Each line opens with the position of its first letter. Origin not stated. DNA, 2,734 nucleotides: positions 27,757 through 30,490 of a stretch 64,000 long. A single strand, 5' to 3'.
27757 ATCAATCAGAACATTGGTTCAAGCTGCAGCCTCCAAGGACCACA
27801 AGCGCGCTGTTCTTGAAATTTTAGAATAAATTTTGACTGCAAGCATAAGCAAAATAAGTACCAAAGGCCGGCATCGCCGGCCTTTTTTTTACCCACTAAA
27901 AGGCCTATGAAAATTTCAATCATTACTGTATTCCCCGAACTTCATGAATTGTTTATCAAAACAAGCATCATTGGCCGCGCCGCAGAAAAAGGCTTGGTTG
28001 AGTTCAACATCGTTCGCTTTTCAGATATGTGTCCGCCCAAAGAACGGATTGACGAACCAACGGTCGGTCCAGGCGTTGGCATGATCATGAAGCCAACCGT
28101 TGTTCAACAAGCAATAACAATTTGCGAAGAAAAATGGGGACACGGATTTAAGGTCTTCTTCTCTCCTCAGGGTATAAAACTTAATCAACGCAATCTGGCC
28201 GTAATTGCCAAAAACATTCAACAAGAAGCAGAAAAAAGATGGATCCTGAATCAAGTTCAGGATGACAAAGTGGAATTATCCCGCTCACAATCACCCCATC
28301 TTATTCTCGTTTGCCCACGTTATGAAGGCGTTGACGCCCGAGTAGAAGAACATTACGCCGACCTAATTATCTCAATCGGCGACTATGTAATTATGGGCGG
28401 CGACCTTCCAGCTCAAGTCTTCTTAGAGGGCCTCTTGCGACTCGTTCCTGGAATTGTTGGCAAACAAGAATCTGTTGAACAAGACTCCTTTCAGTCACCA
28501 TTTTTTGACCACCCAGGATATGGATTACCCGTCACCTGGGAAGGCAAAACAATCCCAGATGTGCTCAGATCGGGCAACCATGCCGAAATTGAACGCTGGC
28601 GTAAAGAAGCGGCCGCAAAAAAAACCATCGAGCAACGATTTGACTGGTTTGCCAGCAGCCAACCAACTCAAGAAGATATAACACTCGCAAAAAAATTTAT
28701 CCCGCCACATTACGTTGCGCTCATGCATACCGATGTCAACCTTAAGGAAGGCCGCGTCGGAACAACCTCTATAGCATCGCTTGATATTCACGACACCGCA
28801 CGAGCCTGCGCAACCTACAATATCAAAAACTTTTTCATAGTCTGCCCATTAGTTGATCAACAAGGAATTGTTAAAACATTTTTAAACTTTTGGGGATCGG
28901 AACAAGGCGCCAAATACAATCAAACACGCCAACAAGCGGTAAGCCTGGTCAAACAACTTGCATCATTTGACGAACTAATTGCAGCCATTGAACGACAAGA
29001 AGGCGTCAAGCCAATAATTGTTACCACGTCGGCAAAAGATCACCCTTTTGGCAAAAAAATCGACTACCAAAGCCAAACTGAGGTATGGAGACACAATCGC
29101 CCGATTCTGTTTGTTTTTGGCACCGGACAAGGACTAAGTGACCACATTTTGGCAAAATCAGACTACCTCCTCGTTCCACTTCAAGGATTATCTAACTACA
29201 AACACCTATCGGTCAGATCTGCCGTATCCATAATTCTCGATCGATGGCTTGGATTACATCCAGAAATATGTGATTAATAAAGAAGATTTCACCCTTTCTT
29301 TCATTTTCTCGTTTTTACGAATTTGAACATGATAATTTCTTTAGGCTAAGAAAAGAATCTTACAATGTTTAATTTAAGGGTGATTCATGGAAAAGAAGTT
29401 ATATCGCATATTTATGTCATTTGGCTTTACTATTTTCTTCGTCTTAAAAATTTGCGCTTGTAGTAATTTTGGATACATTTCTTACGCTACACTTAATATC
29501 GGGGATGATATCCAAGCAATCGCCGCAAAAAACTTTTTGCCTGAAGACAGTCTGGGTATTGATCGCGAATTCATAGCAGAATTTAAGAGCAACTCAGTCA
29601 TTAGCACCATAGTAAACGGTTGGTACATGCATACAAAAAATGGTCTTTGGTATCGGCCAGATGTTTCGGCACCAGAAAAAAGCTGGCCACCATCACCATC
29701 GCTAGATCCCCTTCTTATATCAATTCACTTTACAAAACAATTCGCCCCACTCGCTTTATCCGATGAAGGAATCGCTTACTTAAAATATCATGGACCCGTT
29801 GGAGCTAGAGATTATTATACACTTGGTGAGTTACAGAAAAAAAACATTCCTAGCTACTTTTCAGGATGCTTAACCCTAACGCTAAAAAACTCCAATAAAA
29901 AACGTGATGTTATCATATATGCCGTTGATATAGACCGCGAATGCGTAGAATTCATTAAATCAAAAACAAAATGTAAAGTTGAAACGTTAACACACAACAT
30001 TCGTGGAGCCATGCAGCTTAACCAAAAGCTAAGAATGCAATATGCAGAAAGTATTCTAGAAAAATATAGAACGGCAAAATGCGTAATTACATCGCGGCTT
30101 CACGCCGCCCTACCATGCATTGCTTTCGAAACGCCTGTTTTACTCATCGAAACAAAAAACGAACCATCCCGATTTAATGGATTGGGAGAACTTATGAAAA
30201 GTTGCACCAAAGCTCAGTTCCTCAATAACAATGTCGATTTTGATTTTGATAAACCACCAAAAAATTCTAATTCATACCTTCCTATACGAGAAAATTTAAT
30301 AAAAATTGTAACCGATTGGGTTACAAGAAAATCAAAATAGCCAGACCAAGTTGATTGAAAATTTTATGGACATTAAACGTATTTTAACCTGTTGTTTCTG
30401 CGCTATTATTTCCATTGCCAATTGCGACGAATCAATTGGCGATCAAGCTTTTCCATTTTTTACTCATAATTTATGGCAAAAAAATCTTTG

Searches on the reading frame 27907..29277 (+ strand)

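Call 65: search_protein_families(library=pfam, proteins=[window:27907-29277:+], max_evalue=0.00001)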
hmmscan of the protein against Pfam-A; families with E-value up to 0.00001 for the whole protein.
window:27907-29277:+ (456 aa): 2 families
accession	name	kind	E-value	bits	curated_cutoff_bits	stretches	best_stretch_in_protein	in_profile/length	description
PF09936.14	Methyltrn_RNA_4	-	1.5e-57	194.8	22.6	1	269-448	3-181/182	SAM-dependent RNA methyltransferase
PF01746.26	tRNA_m1G_MT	-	2.7e-36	125.6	27.3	1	23-244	2-194/195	tRNA (Guanine-1)-methyltransferase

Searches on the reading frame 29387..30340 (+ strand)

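Call 75: search_protein_families(library=pfam, proteins=[window:29387-30340:+], max_evalue=0.0001)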
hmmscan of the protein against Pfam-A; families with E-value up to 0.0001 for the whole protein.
window:29387-30340:+ (317 aa): 1 family
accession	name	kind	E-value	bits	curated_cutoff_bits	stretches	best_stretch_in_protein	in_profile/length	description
PF04230.19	PS_pyruv_trans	-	2.7e-11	44.4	25.3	1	37-257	1-279/280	Polysaccharide pyruvyl transferase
